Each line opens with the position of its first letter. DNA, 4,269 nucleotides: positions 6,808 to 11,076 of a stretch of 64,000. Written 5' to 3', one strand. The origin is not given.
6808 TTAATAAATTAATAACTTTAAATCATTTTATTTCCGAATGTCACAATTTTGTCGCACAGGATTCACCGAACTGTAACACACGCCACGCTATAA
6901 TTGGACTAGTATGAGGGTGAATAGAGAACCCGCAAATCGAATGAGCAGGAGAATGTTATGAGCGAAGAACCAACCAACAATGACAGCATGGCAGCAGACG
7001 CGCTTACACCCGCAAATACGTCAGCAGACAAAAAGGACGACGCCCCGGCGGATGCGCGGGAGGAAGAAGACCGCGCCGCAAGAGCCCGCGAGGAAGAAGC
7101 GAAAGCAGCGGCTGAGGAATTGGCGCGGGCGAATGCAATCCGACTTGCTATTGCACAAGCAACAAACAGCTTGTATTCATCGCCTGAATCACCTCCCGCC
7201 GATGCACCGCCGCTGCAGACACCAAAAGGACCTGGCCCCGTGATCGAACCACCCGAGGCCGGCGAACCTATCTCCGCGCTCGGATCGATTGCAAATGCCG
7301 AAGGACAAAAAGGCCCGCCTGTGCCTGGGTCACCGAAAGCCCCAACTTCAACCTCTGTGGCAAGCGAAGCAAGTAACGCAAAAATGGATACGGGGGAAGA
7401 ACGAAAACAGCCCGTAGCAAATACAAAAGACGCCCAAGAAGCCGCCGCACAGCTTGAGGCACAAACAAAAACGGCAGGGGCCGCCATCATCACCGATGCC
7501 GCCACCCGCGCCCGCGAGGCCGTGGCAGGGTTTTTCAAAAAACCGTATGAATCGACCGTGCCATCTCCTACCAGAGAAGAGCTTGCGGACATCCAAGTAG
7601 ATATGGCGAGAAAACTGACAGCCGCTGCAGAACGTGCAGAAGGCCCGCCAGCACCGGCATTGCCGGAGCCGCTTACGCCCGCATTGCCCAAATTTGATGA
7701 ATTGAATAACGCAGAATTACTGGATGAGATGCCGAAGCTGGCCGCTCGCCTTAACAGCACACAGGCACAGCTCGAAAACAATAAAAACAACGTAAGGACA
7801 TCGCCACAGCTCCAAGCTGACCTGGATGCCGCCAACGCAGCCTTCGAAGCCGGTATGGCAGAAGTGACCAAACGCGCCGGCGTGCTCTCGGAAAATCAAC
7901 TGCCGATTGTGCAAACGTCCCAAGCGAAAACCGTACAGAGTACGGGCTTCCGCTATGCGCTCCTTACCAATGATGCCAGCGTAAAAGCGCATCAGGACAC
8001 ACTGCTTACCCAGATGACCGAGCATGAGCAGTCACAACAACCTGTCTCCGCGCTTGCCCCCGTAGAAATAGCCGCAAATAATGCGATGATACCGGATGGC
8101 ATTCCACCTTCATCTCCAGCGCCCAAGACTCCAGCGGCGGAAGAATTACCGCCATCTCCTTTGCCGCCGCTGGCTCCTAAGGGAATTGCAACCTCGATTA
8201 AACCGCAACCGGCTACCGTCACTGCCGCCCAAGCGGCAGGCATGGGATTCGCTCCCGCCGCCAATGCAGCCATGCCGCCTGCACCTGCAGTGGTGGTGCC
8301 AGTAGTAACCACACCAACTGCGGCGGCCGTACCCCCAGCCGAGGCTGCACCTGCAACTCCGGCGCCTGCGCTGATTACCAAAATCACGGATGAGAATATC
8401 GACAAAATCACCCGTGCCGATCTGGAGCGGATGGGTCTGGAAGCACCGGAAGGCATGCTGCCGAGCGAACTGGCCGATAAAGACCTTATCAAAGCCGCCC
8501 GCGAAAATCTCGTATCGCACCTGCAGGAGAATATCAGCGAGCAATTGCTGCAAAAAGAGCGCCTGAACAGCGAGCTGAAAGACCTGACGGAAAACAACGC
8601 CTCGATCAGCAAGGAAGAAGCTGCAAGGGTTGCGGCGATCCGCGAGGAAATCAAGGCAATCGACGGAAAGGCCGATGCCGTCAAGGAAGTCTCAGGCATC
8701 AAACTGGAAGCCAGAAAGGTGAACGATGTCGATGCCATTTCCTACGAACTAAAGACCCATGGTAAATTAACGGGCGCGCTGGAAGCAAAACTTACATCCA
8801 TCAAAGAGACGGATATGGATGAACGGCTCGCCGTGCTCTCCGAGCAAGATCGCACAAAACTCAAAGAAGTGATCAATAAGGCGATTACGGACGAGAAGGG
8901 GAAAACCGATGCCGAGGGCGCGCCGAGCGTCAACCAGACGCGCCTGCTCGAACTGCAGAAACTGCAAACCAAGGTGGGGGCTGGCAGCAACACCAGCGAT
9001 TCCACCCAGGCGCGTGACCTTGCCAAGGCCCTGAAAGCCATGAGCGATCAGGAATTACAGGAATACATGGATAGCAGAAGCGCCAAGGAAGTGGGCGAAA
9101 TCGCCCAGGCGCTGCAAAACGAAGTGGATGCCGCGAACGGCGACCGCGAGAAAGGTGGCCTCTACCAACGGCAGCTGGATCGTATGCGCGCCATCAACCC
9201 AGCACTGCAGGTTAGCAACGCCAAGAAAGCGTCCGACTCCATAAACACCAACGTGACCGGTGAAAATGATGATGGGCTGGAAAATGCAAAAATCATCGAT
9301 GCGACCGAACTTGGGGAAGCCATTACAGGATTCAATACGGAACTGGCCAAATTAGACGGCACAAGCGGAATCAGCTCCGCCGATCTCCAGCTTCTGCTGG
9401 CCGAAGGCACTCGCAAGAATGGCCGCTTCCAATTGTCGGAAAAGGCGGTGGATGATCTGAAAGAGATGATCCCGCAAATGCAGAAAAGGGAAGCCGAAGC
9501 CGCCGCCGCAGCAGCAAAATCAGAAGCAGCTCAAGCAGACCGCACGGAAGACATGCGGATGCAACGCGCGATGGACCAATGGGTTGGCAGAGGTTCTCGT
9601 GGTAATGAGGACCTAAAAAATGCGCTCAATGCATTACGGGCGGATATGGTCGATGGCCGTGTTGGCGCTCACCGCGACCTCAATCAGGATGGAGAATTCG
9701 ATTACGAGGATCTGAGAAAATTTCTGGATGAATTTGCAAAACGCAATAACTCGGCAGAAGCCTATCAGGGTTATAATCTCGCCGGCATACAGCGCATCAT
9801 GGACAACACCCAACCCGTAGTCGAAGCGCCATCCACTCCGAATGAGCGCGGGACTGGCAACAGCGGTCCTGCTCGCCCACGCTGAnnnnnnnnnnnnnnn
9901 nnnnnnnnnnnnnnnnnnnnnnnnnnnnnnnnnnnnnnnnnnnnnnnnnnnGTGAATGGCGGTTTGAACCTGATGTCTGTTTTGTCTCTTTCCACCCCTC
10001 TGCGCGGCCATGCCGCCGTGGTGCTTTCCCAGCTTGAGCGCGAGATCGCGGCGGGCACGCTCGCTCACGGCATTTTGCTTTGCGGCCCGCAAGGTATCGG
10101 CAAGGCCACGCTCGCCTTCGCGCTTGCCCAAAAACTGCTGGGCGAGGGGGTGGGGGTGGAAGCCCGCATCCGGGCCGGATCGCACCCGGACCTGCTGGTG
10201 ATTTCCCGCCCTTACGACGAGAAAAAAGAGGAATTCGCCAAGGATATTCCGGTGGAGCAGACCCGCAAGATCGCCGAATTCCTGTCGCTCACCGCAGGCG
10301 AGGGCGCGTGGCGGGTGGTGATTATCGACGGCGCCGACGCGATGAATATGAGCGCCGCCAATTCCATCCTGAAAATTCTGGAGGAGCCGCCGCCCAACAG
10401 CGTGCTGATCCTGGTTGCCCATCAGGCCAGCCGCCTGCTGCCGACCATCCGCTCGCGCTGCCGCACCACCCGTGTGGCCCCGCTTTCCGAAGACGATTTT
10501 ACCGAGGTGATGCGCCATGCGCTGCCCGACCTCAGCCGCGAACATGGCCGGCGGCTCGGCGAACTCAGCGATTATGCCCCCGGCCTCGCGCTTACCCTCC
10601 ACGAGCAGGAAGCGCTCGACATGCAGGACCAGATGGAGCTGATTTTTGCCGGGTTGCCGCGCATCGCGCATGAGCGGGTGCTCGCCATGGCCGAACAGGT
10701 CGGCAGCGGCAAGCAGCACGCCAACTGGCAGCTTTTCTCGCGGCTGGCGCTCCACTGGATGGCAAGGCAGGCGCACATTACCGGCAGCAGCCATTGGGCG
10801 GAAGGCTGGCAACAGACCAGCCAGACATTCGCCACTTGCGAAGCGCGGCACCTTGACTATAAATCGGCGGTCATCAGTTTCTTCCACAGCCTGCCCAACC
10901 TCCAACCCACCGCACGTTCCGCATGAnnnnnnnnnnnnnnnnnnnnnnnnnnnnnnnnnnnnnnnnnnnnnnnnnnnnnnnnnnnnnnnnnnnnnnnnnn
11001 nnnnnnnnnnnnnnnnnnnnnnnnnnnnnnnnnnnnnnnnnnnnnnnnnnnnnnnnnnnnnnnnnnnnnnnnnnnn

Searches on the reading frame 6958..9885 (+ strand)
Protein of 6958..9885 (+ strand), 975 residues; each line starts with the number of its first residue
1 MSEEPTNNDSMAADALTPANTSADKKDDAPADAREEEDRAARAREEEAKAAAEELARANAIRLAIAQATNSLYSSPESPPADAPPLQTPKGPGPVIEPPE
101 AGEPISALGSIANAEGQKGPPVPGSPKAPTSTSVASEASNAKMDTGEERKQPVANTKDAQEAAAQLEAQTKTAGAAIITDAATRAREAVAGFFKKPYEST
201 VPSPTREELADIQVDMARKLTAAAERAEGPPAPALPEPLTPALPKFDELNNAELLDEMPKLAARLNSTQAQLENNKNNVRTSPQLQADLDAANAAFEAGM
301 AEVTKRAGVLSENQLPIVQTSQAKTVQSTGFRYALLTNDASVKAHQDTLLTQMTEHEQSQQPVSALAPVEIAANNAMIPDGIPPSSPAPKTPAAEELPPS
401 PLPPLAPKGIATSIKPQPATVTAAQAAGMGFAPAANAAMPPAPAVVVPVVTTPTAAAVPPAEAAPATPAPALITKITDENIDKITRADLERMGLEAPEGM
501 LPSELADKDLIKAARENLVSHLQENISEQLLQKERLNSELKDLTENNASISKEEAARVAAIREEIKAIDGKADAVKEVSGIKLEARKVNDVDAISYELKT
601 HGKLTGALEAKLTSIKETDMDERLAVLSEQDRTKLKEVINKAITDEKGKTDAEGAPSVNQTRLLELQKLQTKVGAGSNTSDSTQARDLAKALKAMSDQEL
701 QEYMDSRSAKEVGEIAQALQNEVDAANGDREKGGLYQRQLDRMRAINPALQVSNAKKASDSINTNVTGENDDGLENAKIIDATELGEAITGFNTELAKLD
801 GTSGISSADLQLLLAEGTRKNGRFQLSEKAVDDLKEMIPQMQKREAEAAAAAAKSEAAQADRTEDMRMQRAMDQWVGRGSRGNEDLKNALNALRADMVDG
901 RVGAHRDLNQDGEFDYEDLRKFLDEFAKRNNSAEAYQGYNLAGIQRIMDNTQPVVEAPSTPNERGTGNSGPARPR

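Call 14: search_protein_families(library=pfam, proteins=[window:6958-9885:+], max_evalue=0.01)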
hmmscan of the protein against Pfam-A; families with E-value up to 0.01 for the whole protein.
window:6958-9885:+ (975 aa): 0 families

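Call 91: search_protein_representatives(protein=window:6958-9885:+)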
Query: 975 residues. Proteins with E-value up to 0.001 (for the whole library): 1; up to 1e-10: 1; up to 1e-30: 1. The best 1 are listed.
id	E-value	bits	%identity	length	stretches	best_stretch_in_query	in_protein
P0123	0.0e+00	2041.2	100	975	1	1-975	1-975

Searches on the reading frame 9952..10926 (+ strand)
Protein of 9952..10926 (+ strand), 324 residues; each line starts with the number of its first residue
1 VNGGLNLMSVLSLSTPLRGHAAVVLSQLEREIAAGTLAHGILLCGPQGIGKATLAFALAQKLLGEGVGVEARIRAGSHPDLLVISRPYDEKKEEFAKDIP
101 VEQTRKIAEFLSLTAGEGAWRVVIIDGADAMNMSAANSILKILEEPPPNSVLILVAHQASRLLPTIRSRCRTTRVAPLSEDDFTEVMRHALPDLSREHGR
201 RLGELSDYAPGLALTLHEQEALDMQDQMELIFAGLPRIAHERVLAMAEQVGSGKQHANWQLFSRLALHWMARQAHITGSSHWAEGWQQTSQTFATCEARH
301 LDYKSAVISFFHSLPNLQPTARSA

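Call 23: search_protein_families(library=pfam, proteins=[window:9952-10926:+], max_evalue=0.001)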
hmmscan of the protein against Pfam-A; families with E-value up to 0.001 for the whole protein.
window:9952-10926:+ (324 aa): 5 families
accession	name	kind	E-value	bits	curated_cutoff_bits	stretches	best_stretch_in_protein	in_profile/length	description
PF13177.12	DNA_pol3_delta2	-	1.8e-38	132.5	27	1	24-178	5-160/161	DNA polymerase III, delta subunit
PF00004.35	AAA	-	1.3e-08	35.8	21.2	1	41-173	1-126/131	ATPase family associated with various cellular activities (AAA)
PF07728.20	AAA_5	-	7.8e-05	23.1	22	1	41-145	2-92/139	AAA domain (dynein-related subfamily)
PF13191.12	AAA_16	-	0.00013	23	32.6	1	30-196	17-128/167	AAA ATPase domain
PF05729.18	NACHT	-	0.00013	22.3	26.7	0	122-192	84-165/167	NACHT domain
